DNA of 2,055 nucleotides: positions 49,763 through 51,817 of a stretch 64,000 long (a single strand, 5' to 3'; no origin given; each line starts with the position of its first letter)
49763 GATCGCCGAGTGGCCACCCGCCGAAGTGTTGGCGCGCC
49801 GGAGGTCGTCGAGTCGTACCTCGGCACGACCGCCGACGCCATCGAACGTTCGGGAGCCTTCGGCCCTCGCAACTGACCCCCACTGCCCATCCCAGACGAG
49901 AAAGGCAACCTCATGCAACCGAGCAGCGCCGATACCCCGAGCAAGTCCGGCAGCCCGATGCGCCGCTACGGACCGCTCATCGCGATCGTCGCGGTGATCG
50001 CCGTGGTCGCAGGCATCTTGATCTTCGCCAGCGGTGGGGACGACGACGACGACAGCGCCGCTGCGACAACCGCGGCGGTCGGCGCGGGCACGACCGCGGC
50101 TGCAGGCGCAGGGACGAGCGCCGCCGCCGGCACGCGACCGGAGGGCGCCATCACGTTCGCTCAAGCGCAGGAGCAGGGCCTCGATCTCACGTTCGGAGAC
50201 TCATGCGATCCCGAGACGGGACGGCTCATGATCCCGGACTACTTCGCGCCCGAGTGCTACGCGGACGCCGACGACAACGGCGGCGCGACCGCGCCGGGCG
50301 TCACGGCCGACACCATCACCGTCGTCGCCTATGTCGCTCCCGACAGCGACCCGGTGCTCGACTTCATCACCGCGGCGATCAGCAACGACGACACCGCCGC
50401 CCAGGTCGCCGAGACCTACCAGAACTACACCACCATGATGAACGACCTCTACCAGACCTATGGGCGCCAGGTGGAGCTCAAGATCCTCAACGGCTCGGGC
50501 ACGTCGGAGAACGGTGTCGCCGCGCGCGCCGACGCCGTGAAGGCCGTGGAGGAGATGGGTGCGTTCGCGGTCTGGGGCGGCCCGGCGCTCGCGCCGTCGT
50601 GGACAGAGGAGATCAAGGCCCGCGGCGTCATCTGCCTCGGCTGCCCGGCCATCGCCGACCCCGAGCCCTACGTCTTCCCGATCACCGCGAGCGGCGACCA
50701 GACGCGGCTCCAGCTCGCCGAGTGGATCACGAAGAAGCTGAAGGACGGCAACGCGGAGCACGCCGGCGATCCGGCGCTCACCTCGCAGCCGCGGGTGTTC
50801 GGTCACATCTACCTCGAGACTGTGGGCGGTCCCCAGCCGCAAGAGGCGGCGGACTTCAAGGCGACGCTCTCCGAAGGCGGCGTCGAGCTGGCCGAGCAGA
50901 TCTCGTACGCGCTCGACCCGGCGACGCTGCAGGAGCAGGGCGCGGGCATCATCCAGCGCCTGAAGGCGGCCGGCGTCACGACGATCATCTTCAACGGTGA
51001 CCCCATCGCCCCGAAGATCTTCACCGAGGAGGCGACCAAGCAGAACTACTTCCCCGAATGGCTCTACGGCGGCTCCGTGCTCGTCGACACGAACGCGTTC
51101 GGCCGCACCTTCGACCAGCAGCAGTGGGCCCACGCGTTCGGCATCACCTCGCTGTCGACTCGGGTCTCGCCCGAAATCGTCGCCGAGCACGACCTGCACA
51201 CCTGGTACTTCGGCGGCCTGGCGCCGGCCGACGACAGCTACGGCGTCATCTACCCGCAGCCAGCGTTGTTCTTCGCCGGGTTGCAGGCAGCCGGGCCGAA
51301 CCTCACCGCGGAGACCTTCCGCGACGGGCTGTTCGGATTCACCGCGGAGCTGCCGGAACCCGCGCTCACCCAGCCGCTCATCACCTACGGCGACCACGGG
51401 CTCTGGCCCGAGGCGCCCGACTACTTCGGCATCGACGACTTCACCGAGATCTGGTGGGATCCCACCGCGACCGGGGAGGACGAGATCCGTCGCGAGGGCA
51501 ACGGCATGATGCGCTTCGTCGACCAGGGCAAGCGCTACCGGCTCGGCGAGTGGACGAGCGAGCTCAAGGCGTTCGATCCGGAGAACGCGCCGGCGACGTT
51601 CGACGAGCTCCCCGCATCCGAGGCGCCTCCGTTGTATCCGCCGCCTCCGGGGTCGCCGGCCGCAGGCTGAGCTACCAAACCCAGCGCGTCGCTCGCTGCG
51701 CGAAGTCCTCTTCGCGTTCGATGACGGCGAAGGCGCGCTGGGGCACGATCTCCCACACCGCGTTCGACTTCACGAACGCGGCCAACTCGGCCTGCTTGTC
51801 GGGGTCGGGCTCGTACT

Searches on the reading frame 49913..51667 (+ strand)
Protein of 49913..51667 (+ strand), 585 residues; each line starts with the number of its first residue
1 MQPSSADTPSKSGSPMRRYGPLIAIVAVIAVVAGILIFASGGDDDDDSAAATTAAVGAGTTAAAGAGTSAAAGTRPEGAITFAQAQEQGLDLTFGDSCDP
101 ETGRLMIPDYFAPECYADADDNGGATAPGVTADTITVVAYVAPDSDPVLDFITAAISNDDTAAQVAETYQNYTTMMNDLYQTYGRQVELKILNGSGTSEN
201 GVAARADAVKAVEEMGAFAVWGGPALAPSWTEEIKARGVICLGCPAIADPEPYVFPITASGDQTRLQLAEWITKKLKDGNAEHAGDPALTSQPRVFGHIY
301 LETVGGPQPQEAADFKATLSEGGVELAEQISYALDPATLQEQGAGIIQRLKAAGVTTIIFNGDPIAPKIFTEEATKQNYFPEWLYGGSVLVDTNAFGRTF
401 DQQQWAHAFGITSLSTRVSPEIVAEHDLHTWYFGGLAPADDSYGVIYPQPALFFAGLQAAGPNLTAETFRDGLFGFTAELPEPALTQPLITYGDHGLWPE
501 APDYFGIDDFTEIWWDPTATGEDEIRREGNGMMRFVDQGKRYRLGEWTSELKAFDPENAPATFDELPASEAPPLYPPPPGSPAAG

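Call 33: search_protein_families(library=ncbifam, proteins=[window:49913-51667:+], max_evalue=0.01)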
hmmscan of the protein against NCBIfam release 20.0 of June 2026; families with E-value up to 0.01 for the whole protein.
window:49913-51667:+ (585 aa): 0 families

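Call 34: search_protein_families(library=pfam, proteins=[window:49913-51667:+], max_evalue=0.01)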
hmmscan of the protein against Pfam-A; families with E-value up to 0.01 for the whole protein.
window:49913-51667:+ (585 aa): 0 families

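Call 46: find_homologous_proteins(query=window:49913-51667:+)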
Query window:49913-51667:+ (585 aa): 1751 proteins with E <= 0.001 among 8000 candidates; the best 120 are listed.
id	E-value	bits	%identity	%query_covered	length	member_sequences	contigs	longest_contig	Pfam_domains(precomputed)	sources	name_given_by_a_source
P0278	0.0e+0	1308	98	100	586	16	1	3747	-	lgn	-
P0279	1.1e-291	987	71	97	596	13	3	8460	-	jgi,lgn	jgi:hypothetical protein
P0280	3.4e-291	985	72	97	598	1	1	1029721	-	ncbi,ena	-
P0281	5.1e-291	985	74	97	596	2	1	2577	-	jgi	jgi:hypothetical protein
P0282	6.1e-288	975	72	97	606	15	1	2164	-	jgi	jgi:hypothetical protein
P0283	4.3e-284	962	95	72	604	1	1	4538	-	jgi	jgi:hypothetical protein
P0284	5.0e-283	958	72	97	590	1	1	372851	-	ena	-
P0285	1.2e-282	957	71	97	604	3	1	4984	-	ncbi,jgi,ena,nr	ncbi:MAG TPA: hypothetical protein VK461_17060 [Acidimicrobiales bacterium]|nr:hypothetical protein 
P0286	1.9e-245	834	65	99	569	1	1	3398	-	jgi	jgi:hypothetical protein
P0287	2.3e-232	791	62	99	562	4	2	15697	-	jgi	-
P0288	3.7e-226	771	61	99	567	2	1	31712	-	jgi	jgi:hypothetical protein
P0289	6.8e-223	760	58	99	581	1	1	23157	-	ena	-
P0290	8.1e-223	760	59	98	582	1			-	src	-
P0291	3.9e-221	754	62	85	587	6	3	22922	-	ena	-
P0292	4.9e-218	744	58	98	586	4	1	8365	PF13458.13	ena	-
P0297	1.7e-215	735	58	98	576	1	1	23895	PF13458.13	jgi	jgi:hypothetical protein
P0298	1.3e-213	729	58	99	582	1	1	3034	PF13458.13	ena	-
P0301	3.8e-213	728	57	99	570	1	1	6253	PF13458.13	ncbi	ncbi:MAG: hypothetical protein QOG30_1815 [Acidimicrobiaceae bacterium]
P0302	4.7e-213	727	57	99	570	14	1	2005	PF13458.13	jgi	jgi:hypothetical protein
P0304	1.2e-211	723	57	99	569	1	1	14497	PF13458.13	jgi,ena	-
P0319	5.4e-203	694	58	87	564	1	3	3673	PF13458.13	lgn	-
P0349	5.0e-192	658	56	85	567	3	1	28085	PF13458.13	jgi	jgi:hypothetical protein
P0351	7.2e-192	657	51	95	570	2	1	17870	PF13458.13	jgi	jgi:hypothetical protein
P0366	1.3e-188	647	54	96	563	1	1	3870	PF13458.13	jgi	jgi:hypothetical protein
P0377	6.4e-186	638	53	99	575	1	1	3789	PF13458.13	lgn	-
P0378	6.8e-186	638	53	96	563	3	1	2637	PF13458.13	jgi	jgi:Periplasmic binding protein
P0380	1.5e-185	637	53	98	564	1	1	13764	PF13458.13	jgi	jgi:hypothetical protein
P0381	2.4e-185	636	52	99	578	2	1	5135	PF13458.13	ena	-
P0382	2.8e-185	636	52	99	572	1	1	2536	PF13458.13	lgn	-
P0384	9.6e-185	634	52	96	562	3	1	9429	PF13458.13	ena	-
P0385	1.6e-184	633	52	99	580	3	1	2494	PF13458.13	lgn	-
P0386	1.7e-184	633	54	85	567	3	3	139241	PF13458.13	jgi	jgi:hypothetical protein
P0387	1.8e-184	633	52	99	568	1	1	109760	PF13458.13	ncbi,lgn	ncbi:hypothetical protein BH10ACT1_BH10ACT1_05820 [soil metagenome]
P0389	1.0e-182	627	52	87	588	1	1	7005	PF13458.13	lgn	-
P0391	3.5e-182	625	53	99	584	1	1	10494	PF13458.13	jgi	jgi:hypothetical protein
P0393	1.1e-181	624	51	99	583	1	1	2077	PF13458.13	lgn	-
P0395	7.4e-181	621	52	99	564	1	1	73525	PF13458.13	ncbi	-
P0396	9.1e-181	621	52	90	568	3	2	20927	PF13458.13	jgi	jgi:hypothetical protein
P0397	1.3e-180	620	55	86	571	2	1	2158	PF13458.13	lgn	-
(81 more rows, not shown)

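Call 67: predict_structure(alignment_id=A4)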
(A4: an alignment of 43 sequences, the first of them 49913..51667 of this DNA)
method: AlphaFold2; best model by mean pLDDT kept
length: 585 residues; sequences in the alignment: 43
mean_pLDDT: 87.0   pTM: 0.83
mean pLDDT of the five models: 87.0, 86.4, 85.0, 84.4, 83.8
residues with pLDDT >= 90: 452; 70-90: 59; 50-70: 4; < 50: 70
segments of 3 or more residues with pLDDT < 50: 3-71
pLDDT, mean of each block of 10 residues (from residue 1): 37 32 37 39 34 27 30 74 95 96 95 94 96 98 91 93 98 98 98 93 97 98 92 98 92 93 95 97 97 98 86 96 98 92 98 98 93 98 88 95 97 93 93 96 94 97 97 86 92 91 93 96 94 96 96 91 93 94 95
secondary structure, 60 per line:
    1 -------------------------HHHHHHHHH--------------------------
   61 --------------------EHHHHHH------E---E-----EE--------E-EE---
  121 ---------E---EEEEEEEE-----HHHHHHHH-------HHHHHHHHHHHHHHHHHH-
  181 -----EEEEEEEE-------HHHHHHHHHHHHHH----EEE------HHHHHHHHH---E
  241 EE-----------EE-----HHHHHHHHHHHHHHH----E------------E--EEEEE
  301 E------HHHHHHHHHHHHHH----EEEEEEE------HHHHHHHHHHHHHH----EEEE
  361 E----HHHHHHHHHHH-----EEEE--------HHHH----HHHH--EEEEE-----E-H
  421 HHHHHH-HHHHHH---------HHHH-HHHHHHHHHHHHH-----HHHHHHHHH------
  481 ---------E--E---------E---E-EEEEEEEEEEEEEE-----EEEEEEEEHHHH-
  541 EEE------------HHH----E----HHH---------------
elements in order: H26-34 H82-87 E134-141 H147-154 H162-179 E186-193 H201-214 E219-221 H228-236 E240-242 H261-275 E296-301 H308-321 E326-332 H339-352 E357-361 H366-376 E382-385 H394-397 H402-405 E408-412 H420-426 H428-433 H443-446 H448-460 H466-474 E509-522 E528-535 H536-539 E541-543

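Call 70: fold_search(model_id=the predicted structure, library=pdb)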
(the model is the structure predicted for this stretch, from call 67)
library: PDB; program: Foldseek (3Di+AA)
matches with E <= 10: 1770; with E <= 0.001: 720
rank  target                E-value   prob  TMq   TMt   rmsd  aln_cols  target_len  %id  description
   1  4n0q_B                1.4e-13  1.00  0.42  0.67   8.7       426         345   15  Crystal Structure of an ABC transporter, substrate-binding protein from Brucella melitensis 16M in complex with L-Leuc (released 2013-11-06)
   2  4evs                  1.6e-13  1.00  0.45  0.67   5.8       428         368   14  Crystal structure of ABC transporter from R. palustris - solute binding protein (RPA0985) in complex with 4-hydroxybenzo (released 2012-05-23)
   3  4mpt_A                2.4e-13  1.00  0.44  0.65   6.4       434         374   12  Crystal Structure of Periplasmic binding Protein Type 1 from Bordetella pertussis Tohama I (released 2013-12-11)
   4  4eyg_A                2.6e-13  1.00  0.44  0.66   6.4       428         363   14  Crystal structure of solute binding protein of ABC transporter from Rhodopseudomonas palustris BisB5 in complex with v (released 2012-05-30)
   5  4eyg_B                3.1e-13  1.00  0.44  0.67   6.0       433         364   13  Crystal structure of solute binding protein of ABC transporter from Rhodopseudomonas palustris BisB5 in complex with v (released 2012-05-30)
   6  8wch_A                5.3e-13  1.00  0.41  0.57   9.9       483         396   13  Crystal structure of SAR11_0655 bound to a co-purified ligand, L-pyroglutamate (released 2024-07-17)
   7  4q6w_B                6.0e-13  1.00  0.44  0.64   6.5       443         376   12  Crystal Structure of Periplasmic Binding Protein type 1 from Bordetella pertussis Tohama I complexed with 3-Hydroxy Be (released 2014-07-02)
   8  4n03                  7.2e-13  1.00  0.45  0.63   6.4       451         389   16  Fatty acid ABC transporter substrate-binding protein from Thermomonospora curvata (released 2013-10-16)
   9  4f06                  1.2e-12  1.00  0.44  0.66   6.2       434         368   14  Crystal structure of solute binding protein of ABC transporter from Rhodopseudomonas palustris HaA2 RPB_2270 in complex  (released 2012-08-15)
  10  8tg1_A                1.2e-12  1.00  0.45  0.67   7.5       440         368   11  Caldicellulosiruptor saccharolyticus periplasmic urea-binding protein (released 2024-06-19)
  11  7ylt_B                1.7e-12  1.00  0.41  0.61   7.4       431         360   12  Structure of a bacteria protein (released 2023-06-14)
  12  3hut                  1.8e-12  1.00  0.38  0.58   9.3       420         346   14  Crystal structure of a putative branched-chain amino acid ABC transporter from Rhodospirillum rubrum (released 2009-06-30)
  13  4ey3                  2.4e-12  1.00  0.46  0.69   5.9       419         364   13  Crystal structure of solute binding protein of ABC transporter in complex with p-hydroxybenzoic acid (released 2012-05-30)
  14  4gnr                  2.8e-12  1.00  0.44  0.67   5.9       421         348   13  1.0 Angstrom resolution crystal structure of the branched-chain amino acid transporter substrate binding protein LivJ fr (released 2012-09-05)
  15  3tx6                  3.0e-12  1.00  0.41  0.62   7.3       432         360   14  The Structure of a putative ABC-transporter periplasmic component from Rhodopseudomonas palustris (released 2011-11-09)
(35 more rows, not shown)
